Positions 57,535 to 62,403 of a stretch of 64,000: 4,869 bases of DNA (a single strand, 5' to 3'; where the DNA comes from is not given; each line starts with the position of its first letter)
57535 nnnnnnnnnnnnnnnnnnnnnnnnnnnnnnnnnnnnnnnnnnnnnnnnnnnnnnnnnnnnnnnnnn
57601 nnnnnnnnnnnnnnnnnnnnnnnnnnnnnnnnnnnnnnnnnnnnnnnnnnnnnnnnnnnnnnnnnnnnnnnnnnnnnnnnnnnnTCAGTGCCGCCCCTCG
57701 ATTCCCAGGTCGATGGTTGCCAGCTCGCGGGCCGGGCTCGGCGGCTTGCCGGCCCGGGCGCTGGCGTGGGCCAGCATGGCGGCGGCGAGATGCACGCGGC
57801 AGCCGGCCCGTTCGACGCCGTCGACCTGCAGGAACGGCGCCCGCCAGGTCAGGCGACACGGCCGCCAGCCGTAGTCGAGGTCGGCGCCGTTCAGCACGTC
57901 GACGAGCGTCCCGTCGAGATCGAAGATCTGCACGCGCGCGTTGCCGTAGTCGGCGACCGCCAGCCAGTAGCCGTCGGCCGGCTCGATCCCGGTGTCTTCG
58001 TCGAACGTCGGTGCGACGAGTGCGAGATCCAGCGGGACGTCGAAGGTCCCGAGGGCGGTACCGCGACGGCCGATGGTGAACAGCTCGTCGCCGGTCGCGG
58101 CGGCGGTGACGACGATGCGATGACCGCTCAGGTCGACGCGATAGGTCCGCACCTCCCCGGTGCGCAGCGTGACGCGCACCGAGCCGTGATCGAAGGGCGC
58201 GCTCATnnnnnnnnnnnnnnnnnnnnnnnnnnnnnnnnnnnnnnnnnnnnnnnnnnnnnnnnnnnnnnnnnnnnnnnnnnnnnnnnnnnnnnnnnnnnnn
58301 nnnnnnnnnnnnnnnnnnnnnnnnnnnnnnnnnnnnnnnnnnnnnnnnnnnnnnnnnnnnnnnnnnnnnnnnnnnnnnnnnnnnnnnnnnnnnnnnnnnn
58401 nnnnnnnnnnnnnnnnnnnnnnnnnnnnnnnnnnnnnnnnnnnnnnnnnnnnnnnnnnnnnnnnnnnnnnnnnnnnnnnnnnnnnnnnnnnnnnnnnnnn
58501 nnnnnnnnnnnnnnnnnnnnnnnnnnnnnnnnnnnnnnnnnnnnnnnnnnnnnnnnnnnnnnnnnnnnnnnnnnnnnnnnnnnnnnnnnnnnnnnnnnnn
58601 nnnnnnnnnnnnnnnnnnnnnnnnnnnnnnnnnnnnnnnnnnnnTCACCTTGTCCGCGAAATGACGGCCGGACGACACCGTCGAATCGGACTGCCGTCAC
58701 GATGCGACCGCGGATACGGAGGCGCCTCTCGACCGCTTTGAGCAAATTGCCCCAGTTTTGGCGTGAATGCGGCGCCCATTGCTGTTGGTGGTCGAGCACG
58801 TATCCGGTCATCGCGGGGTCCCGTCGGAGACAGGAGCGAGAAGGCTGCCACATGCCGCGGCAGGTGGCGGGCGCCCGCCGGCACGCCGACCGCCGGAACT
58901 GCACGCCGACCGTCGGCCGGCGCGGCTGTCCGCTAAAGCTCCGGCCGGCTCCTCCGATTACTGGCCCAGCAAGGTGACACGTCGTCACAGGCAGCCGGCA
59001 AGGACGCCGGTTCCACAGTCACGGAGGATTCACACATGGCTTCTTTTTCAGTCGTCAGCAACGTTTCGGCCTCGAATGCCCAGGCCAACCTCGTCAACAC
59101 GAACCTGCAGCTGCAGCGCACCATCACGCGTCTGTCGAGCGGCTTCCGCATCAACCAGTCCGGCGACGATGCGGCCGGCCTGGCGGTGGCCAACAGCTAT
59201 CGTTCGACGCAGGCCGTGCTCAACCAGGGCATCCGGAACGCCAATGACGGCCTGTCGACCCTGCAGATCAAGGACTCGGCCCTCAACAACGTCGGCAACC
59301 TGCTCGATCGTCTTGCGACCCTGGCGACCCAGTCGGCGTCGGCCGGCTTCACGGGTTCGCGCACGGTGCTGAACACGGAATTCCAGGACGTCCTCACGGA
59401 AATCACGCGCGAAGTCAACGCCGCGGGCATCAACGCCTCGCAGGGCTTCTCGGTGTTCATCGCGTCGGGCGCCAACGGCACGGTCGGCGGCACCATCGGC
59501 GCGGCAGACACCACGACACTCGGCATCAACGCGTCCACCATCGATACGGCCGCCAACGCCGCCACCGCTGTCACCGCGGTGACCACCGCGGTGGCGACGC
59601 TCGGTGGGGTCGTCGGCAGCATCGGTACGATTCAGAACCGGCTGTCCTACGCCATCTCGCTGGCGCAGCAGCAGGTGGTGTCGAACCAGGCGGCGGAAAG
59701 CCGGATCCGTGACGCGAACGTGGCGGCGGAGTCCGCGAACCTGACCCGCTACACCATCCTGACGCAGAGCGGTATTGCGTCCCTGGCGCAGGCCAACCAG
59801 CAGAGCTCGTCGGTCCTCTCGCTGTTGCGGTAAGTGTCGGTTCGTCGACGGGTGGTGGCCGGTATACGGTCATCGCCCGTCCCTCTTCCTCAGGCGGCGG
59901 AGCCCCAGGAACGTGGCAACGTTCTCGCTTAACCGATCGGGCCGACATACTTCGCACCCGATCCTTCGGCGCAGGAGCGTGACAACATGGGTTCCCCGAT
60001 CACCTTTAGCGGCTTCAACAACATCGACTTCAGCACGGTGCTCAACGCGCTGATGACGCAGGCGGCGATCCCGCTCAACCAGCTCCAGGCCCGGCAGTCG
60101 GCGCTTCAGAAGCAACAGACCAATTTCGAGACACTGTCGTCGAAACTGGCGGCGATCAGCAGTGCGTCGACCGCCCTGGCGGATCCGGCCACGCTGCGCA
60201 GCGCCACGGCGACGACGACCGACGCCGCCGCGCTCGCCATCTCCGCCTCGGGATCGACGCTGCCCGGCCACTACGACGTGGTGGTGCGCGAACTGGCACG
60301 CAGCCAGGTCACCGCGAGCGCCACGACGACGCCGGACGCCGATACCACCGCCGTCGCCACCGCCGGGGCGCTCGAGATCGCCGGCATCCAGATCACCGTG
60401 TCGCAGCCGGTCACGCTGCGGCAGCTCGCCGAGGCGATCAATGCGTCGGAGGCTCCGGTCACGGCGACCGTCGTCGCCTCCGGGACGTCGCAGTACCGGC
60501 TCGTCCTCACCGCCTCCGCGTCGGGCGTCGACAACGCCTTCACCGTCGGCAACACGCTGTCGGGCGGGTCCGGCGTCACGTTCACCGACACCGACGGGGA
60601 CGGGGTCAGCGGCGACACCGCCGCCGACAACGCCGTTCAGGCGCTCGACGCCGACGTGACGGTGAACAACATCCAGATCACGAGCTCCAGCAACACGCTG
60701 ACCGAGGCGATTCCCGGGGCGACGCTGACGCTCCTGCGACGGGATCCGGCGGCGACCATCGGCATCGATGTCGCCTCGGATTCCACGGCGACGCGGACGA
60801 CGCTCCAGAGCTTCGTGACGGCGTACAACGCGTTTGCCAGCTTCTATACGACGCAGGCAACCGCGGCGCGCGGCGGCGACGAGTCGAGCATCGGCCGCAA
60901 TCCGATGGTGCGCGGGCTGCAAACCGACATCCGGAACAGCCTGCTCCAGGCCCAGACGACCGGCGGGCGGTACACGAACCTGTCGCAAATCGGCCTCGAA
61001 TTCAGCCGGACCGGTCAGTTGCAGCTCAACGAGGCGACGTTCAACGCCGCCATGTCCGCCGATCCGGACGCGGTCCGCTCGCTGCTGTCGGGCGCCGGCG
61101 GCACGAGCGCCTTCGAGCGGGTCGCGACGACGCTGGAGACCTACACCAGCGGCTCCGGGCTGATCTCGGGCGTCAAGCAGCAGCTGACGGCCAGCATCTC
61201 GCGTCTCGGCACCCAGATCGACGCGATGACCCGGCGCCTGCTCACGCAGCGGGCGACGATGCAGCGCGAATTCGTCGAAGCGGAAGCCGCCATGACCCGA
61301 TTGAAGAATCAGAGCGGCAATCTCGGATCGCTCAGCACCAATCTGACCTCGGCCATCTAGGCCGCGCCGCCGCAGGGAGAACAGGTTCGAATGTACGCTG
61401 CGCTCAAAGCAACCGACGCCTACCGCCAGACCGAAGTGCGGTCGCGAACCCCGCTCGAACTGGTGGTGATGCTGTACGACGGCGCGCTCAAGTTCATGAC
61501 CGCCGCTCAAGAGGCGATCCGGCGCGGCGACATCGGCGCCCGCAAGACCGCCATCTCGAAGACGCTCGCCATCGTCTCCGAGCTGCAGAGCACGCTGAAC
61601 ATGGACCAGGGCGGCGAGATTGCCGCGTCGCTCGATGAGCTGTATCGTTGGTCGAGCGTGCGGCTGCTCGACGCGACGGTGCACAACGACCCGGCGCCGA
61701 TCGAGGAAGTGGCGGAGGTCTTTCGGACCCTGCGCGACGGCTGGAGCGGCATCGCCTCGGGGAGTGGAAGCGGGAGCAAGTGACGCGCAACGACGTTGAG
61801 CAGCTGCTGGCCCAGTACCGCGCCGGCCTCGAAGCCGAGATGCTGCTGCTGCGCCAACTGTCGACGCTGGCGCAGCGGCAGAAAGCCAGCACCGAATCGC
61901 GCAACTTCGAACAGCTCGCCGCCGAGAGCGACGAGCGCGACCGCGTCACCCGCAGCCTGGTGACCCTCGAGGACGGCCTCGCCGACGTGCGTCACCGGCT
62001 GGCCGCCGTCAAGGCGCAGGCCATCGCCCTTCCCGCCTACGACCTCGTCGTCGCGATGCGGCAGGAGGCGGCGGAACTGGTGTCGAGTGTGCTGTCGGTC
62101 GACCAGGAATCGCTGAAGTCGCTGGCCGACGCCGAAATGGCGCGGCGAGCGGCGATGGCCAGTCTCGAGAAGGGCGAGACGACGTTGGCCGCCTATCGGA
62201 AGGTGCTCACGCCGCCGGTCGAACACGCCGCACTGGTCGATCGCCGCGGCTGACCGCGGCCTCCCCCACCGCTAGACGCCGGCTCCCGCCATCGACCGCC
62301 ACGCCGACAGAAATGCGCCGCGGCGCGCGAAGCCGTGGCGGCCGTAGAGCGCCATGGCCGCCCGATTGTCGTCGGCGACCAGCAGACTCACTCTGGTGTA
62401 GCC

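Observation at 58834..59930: Twin sigma-54-like motifs facing outward on both sides of fliC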

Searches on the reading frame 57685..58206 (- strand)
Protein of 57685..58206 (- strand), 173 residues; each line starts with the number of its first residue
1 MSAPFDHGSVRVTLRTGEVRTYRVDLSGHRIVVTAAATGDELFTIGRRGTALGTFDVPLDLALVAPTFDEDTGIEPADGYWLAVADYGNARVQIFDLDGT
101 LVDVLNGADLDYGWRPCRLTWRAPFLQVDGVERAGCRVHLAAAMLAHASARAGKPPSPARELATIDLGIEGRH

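Call 7: search_protein_families(library=pfam, proteins=[window:57685-58206:-], max_evalue=0.01)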
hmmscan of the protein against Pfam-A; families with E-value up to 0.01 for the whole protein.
window:57685-58206:- (173 aa): 0 families

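Call 22: search_protein_families(library=ncbifam, proteins=[window:57685-58206:-], max_evalue=0.1)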
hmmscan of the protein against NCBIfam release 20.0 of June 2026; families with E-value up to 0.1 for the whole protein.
window:57685-58206:- (173 aa): 1 family
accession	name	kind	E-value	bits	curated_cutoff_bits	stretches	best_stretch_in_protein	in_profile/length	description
NF035926.1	scyF_NHL_VPEP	equivalog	2.5e-05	23.6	350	1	12-102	206-280/376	scytonemin biosynthesis PEP-CTERM protein ScyF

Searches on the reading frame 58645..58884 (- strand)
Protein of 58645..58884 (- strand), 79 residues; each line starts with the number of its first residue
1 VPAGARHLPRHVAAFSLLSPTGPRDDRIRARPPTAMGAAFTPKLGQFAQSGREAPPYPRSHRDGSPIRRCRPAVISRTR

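Call 8: search_protein_families(library=pfam, proteins=[window:58645-58884:-], max_evalue=0.01)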
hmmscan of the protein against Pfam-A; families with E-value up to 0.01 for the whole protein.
window:58645-58884:- (79 aa): 0 families

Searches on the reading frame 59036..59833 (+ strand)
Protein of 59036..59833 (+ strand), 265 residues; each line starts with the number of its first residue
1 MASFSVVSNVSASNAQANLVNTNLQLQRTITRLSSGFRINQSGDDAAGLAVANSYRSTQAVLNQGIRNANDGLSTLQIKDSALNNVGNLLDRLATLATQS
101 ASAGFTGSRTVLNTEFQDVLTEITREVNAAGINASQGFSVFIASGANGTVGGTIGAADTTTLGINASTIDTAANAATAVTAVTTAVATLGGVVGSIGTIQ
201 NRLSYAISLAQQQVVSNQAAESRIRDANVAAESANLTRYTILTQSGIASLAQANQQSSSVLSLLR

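Call 8: search_protein_families(library=pfam, proteins=[window:59036-59833:+], max_evalue=0.01)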
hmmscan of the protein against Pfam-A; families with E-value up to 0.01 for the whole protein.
window:59036-59833:+ (265 aa): 2 families
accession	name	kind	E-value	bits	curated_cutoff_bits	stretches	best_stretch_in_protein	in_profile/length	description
PF00669.25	Flagellin_N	-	4.4e-24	85.5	26.6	1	8-133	3-129/139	Bacterial flagellin N-terminal helical region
PF00700.27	Flagellin_C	-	3.7e-17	62.8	23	1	180-264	2-86/86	Bacterial flagellin C-terminal helical region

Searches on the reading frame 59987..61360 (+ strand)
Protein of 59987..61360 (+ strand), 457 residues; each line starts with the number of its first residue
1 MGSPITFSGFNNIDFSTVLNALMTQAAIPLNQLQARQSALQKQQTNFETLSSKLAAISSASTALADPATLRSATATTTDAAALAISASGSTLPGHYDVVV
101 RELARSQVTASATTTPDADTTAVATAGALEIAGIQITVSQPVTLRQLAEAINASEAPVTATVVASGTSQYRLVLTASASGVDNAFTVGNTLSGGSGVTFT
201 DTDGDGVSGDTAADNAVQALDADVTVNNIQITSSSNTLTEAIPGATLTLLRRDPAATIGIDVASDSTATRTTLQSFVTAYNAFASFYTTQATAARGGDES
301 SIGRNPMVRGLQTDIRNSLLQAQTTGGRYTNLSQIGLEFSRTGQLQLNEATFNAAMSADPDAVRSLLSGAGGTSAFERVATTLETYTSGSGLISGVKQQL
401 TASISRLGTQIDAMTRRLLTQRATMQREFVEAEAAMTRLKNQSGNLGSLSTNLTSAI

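Call 8: search_protein_families(library=pfam, proteins=[window:59987-61360:+], max_evalue=0.01)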
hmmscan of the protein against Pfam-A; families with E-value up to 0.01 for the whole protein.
window:59987-61360:+ (457 aa): 2 families
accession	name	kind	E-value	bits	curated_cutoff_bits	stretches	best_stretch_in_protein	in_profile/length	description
PF07195.17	FliD_C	-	8.2e-37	127.3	25.4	1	219-440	1-235/236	Flagellar hook-associated protein 2 C-terminus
PF02465.23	FliD_N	-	2.9e-15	57.1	24.8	1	12-107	2-97/97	Flagellar hook-associated protein 2 N-terminus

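Call 15: find_homologous_proteins(query=window:59987-61360:+, max_evalue=1e-10)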
Query window:59987-61360:+ (457 aa): 931 proteins with E <= 1e-10 among 8000 candidates; the best 120 are listed.
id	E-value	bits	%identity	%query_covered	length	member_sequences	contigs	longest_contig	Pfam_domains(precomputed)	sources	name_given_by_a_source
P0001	8.7e-269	909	100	100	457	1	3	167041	PF07195.18,PF02465.24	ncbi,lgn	-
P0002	2.6e-243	825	90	100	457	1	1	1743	PF07195.18,PF02465.24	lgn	-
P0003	3.3e-240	815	89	100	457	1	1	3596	PF07195.18,PF02465.24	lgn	-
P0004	4.2e-225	765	82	100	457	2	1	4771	PF07195.18,PF02465.24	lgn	-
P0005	1.3e-224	764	82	100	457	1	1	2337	PF07195.18,PF02465.24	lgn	-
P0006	1.1e-223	761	83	100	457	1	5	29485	PF07195.18,PF02465.24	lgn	-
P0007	4.1e-222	755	83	100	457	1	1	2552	PF07195.18,PF02465.24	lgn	-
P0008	4.8e-222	755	81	100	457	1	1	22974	PF07195.18,PF02465.24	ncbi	ncbi:MAG: flagellar filament capping protein FliD [Vicinamibacterales bacterium]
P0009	5.4e-222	755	81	100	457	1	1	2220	PF07195.18,PF02465.24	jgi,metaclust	metaclust:\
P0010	1.3e-219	747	82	100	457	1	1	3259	PF07195.18,PF02465.24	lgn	-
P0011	1.1e-216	738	80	100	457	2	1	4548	PF07195.18,PF02465.24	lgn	-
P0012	1.1e-199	682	75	97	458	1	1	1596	PF07195.18,PF02465.24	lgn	-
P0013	6.5e-199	679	74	97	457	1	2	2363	PF07195.18,PF02465.24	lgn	-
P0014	1.1e-196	672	72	100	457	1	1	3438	PF07195.18,PF02465.24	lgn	-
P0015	1.3e-196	672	73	100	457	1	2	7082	PF07195.18,PF02465.24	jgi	jgi:flagellar hook-associated protein 2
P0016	1.1e-195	668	73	100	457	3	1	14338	PF07195.18,PF02465.24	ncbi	ncbi:MAG: flagellar filament capping protein FliD [Vicinamibacterales bacterium]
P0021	5.3e-153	528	61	96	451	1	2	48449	PF07195.18,PF02465.24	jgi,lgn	jgi:flagellar hook-associated protein 2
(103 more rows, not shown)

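Call 17: find_related_loci(query=A1, collection=genome_contigs, flank=6000)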
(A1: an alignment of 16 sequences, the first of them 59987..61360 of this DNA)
Query A1 (457 aa) in genome_contigs; peptide patterns used: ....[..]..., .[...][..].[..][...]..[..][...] (x = any residue, [..] = any of these).
293 stretches matched a pattern; 102 encode a relative of the query (tblastn E <= 1e-3); the best 80 are kept; 80 distinct loci.
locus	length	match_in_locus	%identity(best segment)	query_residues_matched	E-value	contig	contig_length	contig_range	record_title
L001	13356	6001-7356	52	3-455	2e-142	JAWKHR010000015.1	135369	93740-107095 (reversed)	MAG: Vicinamibacterales bacterium isolate BC2.43 BC2.43.fa-15, whole genome shotgun sequence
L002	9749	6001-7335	52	3-446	5e-138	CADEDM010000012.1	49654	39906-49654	MAG: uncultured Acidobacteria bacterium isolate Acidobacteria sp. RBC084 genome assembly, contig: MAG084_12, whole genom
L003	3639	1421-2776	52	1-455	9e-142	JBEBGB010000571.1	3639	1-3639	MAG: Vicinamibacterales bacterium isolate ASF_11 NODE_25967_length_3639_cov_9.641525, whole genome shotgun sequence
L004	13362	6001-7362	52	1-453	3e-136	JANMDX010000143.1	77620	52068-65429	MAG: Acidobacteriota bacterium isolate OTE_75_metabat_1 OTE_75_k141_1357093, whole genome shotgun sequence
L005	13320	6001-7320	50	5-442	4e-133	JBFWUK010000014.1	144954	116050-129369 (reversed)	MAG: Vicinamibacterales bacterium isolate CA_2019_TPBF_69 NODE_1089_length_144954_cov_18.499962_TPBF, whole genome shotg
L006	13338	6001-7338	50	1-446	4e-133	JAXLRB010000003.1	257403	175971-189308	MAG: Vicinamibacterales bacterium isolate STL-ACI18 C3.94.fa-3, whole genome shotgun sequence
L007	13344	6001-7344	51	3-449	3e-131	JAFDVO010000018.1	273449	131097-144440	MAG: Acidobacteria bacterium isolate SZAS-18 ACID-KAN-4__18__length-273449, whole genome shotgun sequence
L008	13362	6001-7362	50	1-451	4e-130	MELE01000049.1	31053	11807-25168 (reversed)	MAG: Acidobacteria bacterium RIFCSPLOWO2_12_FULL_67_14b rifcsplowo2_12_scaffold_15750, whole genome shotgun sequence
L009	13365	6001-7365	48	1-453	7e-130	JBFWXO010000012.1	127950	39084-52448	MAG: Vicinamibacterales bacterium isolate CA_2019_TPBS_142 NODE_1252_length_127950_cov_5.994618_TPBS, whole genome shotg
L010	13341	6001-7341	49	1-446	2e-129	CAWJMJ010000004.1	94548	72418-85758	MAG: uncultured Acidobacteriota bacterium isolate MFD02581.bin.2.172 genome assembly, contig: contig_123150, whole genom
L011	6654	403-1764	52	1-453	3e-128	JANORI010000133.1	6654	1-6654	MAG: Acidobacteriota bacterium isolate VAR_4_metabat_203_sub VAR_4_k141_466036, whole genome shotgun sequence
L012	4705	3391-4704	50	1-436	1e-126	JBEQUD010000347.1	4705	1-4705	MAG: Acidobacteriota bacterium isolate MAG_Dt_03 k247_1629163, whole genome shotgun sequence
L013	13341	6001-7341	48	1-449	2e-125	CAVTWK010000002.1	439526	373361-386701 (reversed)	MAG: uncultured Acidobacteriota bacterium isolate MFD04651.bin.2.167 genome assembly, contig: contig_12520, whole genome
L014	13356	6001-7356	49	3-453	3e-123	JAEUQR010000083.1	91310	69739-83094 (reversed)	MAG: Acidobacteria bacterium isolate new MAG-256 k141_814786, whole genome shotgun sequence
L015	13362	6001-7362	48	1-453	3e-121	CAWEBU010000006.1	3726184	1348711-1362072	MAG: uncultured Acidobacteriota bacterium isolate MFD01275.bin.1.248 genome assembly, contig: contig_5965, whole genome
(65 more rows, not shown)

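Call 41: find_encoding_contigs(protein=P0001, flank=10000, max_places=2)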
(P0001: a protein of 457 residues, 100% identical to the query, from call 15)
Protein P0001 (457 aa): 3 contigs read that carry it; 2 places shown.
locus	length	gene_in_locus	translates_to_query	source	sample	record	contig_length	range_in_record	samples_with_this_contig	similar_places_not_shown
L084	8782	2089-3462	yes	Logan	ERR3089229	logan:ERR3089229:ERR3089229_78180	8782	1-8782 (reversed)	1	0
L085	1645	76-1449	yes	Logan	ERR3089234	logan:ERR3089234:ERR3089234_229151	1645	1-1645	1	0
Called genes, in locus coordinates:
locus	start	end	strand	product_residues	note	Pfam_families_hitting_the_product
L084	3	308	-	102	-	?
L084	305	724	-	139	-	-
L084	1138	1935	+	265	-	PF00669:Flagellin_N, PF00700:Flagellin_C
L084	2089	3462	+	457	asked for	PF02465:FliD_N, PF07195:FliD_C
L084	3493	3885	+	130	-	PF02561:FliS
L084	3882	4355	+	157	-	-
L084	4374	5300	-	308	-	PF00583:Acetyltransf_1, PF13508:Acetyltransf_7, PF08445:FR47 (weak), PF13673:Acetyltransf_10 (weak)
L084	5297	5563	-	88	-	PF02599:CsrA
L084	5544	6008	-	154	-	PF02623:FliW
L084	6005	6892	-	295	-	PF00669:Flagellin_N (weak)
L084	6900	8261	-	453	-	PF00460:Flg_bb_rod (faint), PF22638:FlgK_D1, PF06429:Flg_bbr_C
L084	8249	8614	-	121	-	-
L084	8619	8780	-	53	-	?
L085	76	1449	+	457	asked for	PF02465:FliD_N, PF07195:FliD_C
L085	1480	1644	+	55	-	?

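Call 43: find_encoding_contigs(protein=P0006, flank=10000, max_places=1)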
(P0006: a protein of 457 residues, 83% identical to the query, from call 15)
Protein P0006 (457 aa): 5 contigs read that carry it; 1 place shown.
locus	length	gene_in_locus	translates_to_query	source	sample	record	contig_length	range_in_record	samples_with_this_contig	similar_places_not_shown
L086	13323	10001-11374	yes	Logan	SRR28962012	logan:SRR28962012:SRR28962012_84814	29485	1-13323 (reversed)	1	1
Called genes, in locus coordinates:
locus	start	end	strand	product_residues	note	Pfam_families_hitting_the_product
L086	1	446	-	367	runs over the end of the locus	PF13439:Glyco_transf_4, PF13692:Glyco_trans_1_4, PF00534:Glycos_transf_1 (weak)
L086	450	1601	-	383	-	PF01370:Epimerase, PF02719:Polysacc_synt_2, PF04321:RmlD_sub_bind, PF16363:GDP_Man_Dehyd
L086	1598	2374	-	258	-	PF13677:MotB_plug, PF00691:OmpA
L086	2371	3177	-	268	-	PF20560:MotA_N, PF01618:MotA_ExbB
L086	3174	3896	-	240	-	PF02348:CTP_transf_3, PF12804:NTP_transf_3 (weak)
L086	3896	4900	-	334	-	PF21360:PylC-like_N, PF02655:ATP-grasp_3, PF15632:ATPgrasp_Ter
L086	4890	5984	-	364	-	PF03102:NeuB, PF08666:SAF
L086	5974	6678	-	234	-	PF00702:Hydrolase, PF12710:HAD, PF13419:HAD_2, PF13242:Hydrolase_like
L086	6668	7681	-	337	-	-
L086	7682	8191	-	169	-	-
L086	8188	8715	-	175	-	-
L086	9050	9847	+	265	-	PF00669:Flagellin_N, PF00700:Flagellin_C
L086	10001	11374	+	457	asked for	PF02465:FliD_N, PF07195:FliD_C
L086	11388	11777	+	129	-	PF02561:FliS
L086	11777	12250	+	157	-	-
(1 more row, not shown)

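Call 44: find_encoding_contigs(protein=P0008, flank=10000, max_places=1)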
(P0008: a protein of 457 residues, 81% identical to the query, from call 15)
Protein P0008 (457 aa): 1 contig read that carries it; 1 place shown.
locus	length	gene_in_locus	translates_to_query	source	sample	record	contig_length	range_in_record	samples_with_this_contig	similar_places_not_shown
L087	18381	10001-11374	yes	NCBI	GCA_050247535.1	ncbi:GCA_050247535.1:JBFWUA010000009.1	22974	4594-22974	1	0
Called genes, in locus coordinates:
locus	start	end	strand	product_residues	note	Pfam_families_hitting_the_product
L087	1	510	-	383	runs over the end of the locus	PF01370:Epimerase, PF02719:Polysacc_synt_2, PF04321:RmlD_sub_bind, PF16363:GDP_Man_Dehyd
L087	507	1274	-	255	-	PF13677:MotB_plug, PF00691:OmpA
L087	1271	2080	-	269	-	PF20560:MotA_N, PF01618:MotA_ExbB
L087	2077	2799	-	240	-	PF02348:CTP_transf_3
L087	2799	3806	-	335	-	PF21360:PylC-like_N, PF02655:ATP-grasp_3, PF15632:ATPgrasp_Ter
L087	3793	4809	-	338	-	PF03102:NeuB, PF08666:SAF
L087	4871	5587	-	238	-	PF00702:Hydrolase, PF12710:HAD, PF13419:HAD_2, PF13242:Hydrolase_like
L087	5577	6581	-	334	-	-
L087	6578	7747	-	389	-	PF01041:DegT_DnrJ_EryC1, PF01212:Beta_elim_lyase (faint)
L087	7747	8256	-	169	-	-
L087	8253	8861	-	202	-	-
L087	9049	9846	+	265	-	PF00669:Flagellin_N, PF00700:Flagellin_C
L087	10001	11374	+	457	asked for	PF02465:FliD_N, PF07195:FliD_C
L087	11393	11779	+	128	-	PF02561:FliS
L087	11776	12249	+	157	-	-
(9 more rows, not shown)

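Call 45: find_encoding_contigs(protein=P0016, flank=10000, max_places=1)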
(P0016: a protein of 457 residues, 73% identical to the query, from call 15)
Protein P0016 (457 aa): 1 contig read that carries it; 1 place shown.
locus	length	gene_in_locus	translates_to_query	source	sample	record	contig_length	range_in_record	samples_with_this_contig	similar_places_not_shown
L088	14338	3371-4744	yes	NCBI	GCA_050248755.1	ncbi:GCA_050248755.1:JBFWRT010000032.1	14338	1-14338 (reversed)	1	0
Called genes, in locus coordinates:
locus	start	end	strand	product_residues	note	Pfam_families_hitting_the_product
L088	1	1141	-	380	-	PF01041:DegT_DnrJ_EryC1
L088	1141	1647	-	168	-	-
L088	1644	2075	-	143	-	-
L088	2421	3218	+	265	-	PF00669:Flagellin_N, PF00700:Flagellin_C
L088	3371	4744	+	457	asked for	PF02465:FliD_N, PF07195:FliD_C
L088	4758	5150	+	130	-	PF02561:FliS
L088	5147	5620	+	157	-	-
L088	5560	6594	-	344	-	PF13527:Acetyltransf_9 (faint), PF00583:Acetyltransf_1, PF08445:FR47, PF13508:Acetyltransf_7, PF13673:Acetyltransf_10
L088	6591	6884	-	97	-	PF02599:CsrA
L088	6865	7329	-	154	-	PF02623:FliW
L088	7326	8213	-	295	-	PF00669:Flagellin_N, PF00700:Flagellin_C (weak)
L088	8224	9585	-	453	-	PF22638:FlgK_D1, PF06429:Flg_bbr_C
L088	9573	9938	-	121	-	-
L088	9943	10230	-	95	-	PF04316:FlgM (weak)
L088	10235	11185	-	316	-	PF01551:Peptidase_M23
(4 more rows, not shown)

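Call 46: find_encoding_contigs(protein=P0021, flank=10000, max_places=1)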
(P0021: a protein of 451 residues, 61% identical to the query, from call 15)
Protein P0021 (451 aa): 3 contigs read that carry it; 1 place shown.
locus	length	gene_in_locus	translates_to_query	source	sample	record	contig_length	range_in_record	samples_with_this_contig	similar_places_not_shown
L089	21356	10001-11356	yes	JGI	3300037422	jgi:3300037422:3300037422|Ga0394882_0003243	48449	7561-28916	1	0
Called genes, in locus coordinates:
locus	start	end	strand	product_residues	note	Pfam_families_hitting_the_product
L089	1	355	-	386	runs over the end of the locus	PF01370:Epimerase, PF02719:Polysacc_synt_2, PF04321:RmlD_sub_bind, PF16363:GDP_Man_Dehyd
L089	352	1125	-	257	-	PF13677:MotB_plug, PF00691:OmpA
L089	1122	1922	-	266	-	PF20560:MotA_N, PF01618:MotA_ExbB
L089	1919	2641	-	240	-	PF02348:CTP_transf_3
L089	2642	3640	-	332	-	PF21360:PylC-like_N, PF02655:ATP-grasp_3, PF15632:ATPgrasp_Ter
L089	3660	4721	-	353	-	PF03102:NeuB, PF08666:SAF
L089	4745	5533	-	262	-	PF00702:Hydrolase, PF12710:HAD, PF13419:HAD_2, PF13242:Hydrolase_like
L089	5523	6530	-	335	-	-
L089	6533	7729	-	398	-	PF01041:DegT_DnrJ_EryC1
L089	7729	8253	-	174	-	-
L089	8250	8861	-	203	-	-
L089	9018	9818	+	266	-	PF00669:Flagellin_N, PF00700:Flagellin_C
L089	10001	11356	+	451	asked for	PF02465:FliD_N, PF07195:FliD_C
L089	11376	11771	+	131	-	PF02561:FliS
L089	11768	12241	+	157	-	-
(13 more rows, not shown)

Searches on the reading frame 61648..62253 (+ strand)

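Call 8: search_protein_families(library=pfam, proteins=[window:61648-62253:+], max_evalue=0.01)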
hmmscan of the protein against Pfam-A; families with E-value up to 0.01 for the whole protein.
window:61648-62253:+ (201 aa): 1 family
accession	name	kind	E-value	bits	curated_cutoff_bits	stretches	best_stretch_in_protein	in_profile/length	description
PF25034.1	Spectrin_SYNE1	-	5.6e-05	23.3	35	1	34-122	6-91/188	Nesprin-1, spectrin repeats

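Call 22: search_protein_families(library=ncbifam, proteins=[window:61648-62253:+], max_evalue=0.1)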
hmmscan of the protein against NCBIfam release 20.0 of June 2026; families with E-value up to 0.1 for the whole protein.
window:61648-62253:+ (201 aa): 0 families
